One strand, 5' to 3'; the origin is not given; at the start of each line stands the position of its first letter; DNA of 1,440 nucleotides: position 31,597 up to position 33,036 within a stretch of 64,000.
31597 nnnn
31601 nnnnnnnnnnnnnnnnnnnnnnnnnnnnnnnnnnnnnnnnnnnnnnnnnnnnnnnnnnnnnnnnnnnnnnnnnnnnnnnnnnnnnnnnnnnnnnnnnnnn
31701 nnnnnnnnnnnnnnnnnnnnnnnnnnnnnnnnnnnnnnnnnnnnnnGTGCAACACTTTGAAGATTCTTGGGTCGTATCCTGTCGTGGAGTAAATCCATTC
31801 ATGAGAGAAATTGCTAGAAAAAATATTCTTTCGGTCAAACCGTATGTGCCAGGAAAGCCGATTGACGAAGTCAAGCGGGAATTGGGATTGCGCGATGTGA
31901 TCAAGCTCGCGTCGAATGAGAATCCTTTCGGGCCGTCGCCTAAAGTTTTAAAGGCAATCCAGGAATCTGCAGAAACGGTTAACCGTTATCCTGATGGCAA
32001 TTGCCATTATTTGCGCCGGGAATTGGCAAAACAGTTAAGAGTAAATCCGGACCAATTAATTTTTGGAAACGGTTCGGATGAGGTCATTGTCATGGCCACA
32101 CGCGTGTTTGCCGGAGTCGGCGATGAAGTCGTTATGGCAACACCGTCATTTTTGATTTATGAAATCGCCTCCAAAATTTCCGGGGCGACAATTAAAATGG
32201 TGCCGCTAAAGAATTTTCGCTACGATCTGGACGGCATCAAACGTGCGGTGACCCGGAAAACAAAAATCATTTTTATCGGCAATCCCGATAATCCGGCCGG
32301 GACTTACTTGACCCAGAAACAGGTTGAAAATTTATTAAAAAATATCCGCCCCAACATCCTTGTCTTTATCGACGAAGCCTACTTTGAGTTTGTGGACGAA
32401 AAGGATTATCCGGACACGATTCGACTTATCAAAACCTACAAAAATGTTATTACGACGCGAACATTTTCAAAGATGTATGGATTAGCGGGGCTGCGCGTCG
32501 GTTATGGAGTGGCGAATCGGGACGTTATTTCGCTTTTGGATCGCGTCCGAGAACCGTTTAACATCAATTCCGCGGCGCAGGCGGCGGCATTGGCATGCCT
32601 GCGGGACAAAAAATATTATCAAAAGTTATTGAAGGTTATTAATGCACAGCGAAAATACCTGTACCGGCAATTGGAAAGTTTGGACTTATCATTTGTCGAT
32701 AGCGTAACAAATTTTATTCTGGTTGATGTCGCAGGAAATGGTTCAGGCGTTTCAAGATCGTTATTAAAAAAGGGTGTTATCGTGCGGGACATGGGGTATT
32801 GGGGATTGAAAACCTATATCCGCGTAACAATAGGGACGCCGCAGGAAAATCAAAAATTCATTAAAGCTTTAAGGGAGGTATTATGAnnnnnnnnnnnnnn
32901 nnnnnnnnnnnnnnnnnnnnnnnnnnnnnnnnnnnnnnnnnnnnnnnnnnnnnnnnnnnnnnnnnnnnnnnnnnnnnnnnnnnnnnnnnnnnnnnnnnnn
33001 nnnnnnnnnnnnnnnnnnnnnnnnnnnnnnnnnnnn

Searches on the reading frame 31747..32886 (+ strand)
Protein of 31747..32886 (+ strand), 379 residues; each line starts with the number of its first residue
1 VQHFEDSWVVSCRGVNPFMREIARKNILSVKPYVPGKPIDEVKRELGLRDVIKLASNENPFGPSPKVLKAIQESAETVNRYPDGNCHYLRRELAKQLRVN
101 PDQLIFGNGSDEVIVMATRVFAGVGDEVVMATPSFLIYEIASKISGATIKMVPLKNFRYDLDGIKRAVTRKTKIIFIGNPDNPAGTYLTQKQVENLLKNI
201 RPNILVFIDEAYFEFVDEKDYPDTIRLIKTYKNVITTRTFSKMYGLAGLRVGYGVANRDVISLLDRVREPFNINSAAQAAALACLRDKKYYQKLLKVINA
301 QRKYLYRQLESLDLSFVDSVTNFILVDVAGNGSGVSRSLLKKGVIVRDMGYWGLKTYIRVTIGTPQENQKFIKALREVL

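Call 7: search_protein_families(library=pfam, proteins=[window:31747-32886:+], max_evalue=0.01)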
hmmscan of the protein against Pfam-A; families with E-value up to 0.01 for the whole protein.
window:31747-32886:+ (379 aa): 4 families
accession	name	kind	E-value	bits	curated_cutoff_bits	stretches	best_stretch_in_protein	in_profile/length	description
PF00155.27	Aminotran_1_2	-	9.3e-71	239.3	19.7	1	50-375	2-361/361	Aminotransferase class I and II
PF06838.17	Met_gamma_lyase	-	2e-06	27.1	24.2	1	148-220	131-208/405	Methionine gamma-lyase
PF00266.25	Aminotran_5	-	6.8e-05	22.4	21.5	1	89-211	48-177/371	Aminotransferase class-V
PF01053.26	Cys_Met_Meta_PP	-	0.0079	15.2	27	0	116-212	82-176/381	Cys/Met metabolism PLP-dependent enzyme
